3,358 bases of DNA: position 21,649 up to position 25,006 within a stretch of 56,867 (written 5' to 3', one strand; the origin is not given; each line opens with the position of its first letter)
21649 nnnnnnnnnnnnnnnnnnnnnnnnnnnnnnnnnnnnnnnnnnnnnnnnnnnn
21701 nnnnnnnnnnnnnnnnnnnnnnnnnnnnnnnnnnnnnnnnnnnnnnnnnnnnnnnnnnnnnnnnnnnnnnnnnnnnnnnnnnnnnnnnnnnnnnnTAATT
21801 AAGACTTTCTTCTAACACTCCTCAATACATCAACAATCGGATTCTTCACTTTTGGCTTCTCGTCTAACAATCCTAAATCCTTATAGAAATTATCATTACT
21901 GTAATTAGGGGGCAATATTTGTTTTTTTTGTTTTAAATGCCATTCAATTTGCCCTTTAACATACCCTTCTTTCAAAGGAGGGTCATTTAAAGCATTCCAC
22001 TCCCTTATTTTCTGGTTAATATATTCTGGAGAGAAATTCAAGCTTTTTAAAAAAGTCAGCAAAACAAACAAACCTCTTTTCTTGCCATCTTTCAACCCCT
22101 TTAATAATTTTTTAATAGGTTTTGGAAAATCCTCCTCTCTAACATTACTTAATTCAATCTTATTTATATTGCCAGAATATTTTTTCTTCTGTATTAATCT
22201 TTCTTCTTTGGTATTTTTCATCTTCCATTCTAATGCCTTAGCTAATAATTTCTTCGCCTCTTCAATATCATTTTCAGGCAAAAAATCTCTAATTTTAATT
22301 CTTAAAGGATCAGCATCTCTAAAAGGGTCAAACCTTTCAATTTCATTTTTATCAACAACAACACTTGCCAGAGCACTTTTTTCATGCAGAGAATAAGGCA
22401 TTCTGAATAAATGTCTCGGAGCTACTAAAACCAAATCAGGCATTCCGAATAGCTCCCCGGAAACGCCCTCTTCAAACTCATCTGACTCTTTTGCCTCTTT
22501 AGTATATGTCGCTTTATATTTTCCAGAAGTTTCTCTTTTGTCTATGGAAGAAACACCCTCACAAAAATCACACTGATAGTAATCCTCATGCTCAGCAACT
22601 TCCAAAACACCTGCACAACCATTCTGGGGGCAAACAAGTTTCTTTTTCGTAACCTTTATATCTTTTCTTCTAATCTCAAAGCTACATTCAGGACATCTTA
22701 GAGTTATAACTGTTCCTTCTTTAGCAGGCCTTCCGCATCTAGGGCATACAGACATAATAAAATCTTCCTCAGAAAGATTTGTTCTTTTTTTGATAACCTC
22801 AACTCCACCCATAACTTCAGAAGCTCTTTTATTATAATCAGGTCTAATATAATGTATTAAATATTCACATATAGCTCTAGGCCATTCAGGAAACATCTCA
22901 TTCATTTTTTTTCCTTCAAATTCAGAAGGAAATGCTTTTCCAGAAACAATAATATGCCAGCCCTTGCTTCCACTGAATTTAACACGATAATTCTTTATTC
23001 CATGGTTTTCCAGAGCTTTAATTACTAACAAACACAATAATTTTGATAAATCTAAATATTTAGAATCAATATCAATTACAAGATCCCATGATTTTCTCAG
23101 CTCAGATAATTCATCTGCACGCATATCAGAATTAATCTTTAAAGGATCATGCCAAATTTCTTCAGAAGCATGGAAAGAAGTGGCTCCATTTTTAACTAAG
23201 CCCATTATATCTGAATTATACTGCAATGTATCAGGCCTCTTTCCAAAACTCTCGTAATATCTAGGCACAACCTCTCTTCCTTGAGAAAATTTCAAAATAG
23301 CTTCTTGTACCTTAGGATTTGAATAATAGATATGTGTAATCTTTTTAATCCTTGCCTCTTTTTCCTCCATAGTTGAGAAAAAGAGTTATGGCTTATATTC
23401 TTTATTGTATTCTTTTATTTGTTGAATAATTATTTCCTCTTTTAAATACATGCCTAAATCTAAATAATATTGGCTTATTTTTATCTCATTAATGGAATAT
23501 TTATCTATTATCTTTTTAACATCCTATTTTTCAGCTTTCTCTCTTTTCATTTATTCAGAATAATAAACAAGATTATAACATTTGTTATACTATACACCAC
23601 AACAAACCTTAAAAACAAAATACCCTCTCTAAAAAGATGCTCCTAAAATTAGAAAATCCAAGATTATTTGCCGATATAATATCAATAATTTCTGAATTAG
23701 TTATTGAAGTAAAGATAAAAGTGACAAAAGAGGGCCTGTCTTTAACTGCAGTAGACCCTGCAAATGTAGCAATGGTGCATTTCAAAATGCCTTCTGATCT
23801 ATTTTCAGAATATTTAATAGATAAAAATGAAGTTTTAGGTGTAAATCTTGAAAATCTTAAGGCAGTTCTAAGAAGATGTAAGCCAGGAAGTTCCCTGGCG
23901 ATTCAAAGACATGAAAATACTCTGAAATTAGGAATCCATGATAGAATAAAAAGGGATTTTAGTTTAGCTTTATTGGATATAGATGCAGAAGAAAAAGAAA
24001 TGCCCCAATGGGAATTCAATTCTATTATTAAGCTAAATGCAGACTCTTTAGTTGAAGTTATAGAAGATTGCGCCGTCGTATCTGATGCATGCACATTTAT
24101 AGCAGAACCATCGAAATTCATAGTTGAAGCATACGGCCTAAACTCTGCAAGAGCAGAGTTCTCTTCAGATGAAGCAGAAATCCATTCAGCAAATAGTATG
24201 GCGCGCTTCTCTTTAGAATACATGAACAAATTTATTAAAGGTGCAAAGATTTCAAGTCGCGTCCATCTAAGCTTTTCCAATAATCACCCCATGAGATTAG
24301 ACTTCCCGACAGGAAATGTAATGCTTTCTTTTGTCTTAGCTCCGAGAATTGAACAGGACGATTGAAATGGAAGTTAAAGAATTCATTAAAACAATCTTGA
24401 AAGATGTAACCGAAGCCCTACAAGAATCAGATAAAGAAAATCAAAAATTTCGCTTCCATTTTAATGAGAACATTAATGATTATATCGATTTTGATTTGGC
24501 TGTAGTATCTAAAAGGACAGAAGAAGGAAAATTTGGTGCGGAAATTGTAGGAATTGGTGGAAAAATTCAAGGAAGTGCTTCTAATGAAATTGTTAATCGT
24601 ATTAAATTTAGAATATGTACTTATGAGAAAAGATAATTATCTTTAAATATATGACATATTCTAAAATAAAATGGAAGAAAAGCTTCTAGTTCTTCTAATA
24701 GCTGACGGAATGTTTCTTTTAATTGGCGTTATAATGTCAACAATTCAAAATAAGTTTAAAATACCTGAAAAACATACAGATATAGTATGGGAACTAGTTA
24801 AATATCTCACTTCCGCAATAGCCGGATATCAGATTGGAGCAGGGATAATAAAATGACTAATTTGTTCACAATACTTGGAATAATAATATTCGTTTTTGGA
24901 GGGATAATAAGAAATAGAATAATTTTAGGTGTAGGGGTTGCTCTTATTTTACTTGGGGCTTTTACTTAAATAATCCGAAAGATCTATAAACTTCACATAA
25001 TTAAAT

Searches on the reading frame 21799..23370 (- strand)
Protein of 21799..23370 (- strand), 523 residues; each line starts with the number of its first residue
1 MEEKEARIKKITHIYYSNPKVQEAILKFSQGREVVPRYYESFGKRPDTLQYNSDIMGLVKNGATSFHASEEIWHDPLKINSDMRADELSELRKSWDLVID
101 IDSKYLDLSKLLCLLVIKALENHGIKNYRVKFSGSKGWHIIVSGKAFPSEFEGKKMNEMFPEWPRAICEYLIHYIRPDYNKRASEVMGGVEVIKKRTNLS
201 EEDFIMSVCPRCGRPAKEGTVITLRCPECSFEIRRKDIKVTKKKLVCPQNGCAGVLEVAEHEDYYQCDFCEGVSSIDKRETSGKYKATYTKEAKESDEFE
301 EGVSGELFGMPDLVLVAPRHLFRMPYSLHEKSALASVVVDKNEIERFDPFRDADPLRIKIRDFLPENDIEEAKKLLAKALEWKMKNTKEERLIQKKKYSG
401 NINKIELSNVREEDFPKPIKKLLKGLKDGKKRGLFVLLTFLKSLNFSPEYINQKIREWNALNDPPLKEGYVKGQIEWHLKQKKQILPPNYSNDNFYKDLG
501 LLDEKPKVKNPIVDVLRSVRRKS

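Call 3: search_protein_families(library=pfam, proteins=[window:21799-23370:-], max_evalue=0.1)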
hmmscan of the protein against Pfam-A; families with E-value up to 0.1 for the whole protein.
window:21799-23370:- (523 aa): 3 families
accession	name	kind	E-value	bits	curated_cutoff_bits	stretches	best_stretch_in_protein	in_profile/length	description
PF01896.25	DNA_primase_S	-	0.00049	20.9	26.8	0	101-145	3-61/163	DNA primase small subunit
PF21686.3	LigD_Prim-Pol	-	0.042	13.9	27.4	1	90-145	96-153/254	LigD, primase-polymerase domain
PF01485.27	IBR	-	0.049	14.2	24.3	0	236-271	10-48/65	IBR domain, a half RING-finger domain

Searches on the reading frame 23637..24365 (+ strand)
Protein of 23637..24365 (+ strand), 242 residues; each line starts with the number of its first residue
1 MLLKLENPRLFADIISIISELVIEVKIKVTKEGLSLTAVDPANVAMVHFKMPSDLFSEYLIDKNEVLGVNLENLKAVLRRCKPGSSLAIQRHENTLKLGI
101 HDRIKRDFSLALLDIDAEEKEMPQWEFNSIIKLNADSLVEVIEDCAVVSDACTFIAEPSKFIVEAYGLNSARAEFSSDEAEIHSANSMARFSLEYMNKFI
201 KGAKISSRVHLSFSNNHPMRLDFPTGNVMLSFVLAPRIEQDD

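Call 3: search_protein_families(library=pfam, proteins=[window:23637-24365:+], max_evalue=0.1)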
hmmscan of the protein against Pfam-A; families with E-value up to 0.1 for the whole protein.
window:23637-24365:+ (242 aa): 5 families
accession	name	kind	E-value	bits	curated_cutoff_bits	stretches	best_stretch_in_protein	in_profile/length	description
PF00705.23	PCNA_N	-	3.1e-15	56.4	20.3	1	3-117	4-123/127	Proliferating cell nuclear antigen, N-terminal domain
PF02747.20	PCNA_C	-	1.2e-10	42.1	23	1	122-237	2-127/128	Proliferating cell nuclear antigen, C-terminal domain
PF04005.17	Hus1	-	0.00059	19.5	27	1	4-89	6-97/288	Hus1-like protein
PF02144.21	Rad1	-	0.0013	18.3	24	1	9-211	10-243/257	Repair protein Rad1/Rec1/Rad17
PF04139.18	Rad9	-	0.0024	17.8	25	1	11-79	1-71/253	Rad9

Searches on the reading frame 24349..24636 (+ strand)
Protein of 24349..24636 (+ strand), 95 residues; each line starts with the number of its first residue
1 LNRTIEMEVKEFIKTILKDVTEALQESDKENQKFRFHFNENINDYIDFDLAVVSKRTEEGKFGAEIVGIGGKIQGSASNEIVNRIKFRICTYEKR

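Call 3: search_protein_families(library=pfam, proteins=[window:24349-24636:+], max_evalue=0.1)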
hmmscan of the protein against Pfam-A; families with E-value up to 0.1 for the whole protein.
window:24349-24636:+ (95 aa): 3 families
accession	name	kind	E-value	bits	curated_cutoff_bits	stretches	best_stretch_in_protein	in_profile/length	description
PF19631.4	Trypco2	-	1.8e-05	25.3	24.2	1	8-88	2-75/78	Trypsin-co-occurring domain 2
PF06632.17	XRCC4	-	0.03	14.7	26.2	1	3-48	41-82/102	XRCC4 N-terminal domain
PF04108.17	ATG17_like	-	0.071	13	43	1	7-46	316-355/355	Autophagy protein ATG17-like domain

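Call 4: search_protein_families(library=padloc, proteins=[window:24349-24636:+], max_evalue=0.1)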
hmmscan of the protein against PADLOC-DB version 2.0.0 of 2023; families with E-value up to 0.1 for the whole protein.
window:24349-24636:+ (95 aa): 0 families

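Call 5: search_protein_families(library=ncbifam, proteins=[window:24349-24636:+], max_evalue=0.1)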
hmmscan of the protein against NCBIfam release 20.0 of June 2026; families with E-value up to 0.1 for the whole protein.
window:24349-24636:+ (95 aa): 1 family
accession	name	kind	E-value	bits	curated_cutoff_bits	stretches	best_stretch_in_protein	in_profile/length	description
NF005144.0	PRK06598.1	subfamily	0.037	13.1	198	1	9-72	193-255/369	aspartate-semialdehyde dehydrogenase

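Call 75: search_protein_families(library=phrogs, proteins=[window:24349-24633:+], max_evalue=0.01)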
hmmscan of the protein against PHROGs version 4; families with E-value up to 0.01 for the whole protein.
window:24349-24633:+ (95 aa): 0 families

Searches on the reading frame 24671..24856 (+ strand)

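Call 3: search_protein_families(library=pfam, proteins=[window:24671-24856:+], max_evalue=0.1)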
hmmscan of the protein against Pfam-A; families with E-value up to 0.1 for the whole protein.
window:24671-24856:+ (61 aa): 2 families
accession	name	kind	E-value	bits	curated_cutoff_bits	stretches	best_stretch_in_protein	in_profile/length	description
PF12670.12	DUF3792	-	0.019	15.6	31.3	1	6-56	7-57/115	Protein of unknown function (DUF3792)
PF09964.14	DUF2198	-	0.085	13.4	25.7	1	5-58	11-65/72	Uncharacterized protein conserved in bacteria (DUF2198)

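Call 4: search_protein_families(library=padloc, proteins=[window:24671-24856:+], max_evalue=0.1)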
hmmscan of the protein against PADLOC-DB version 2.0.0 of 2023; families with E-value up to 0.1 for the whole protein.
window:24671-24856:+ (61 aa): 0 families

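Call 5: search_protein_families(library=ncbifam, proteins=[window:24671-24856:+], max_evalue=0.1)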
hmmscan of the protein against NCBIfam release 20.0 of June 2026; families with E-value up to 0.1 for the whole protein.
window:24671-24856:+ (61 aa): 1 family
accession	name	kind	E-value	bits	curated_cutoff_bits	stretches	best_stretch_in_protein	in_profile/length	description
TIGR01589.1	A_thal_3526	domain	0.068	13.2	36.55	1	21-43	21-43/57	TIGR01589 domain-containing protein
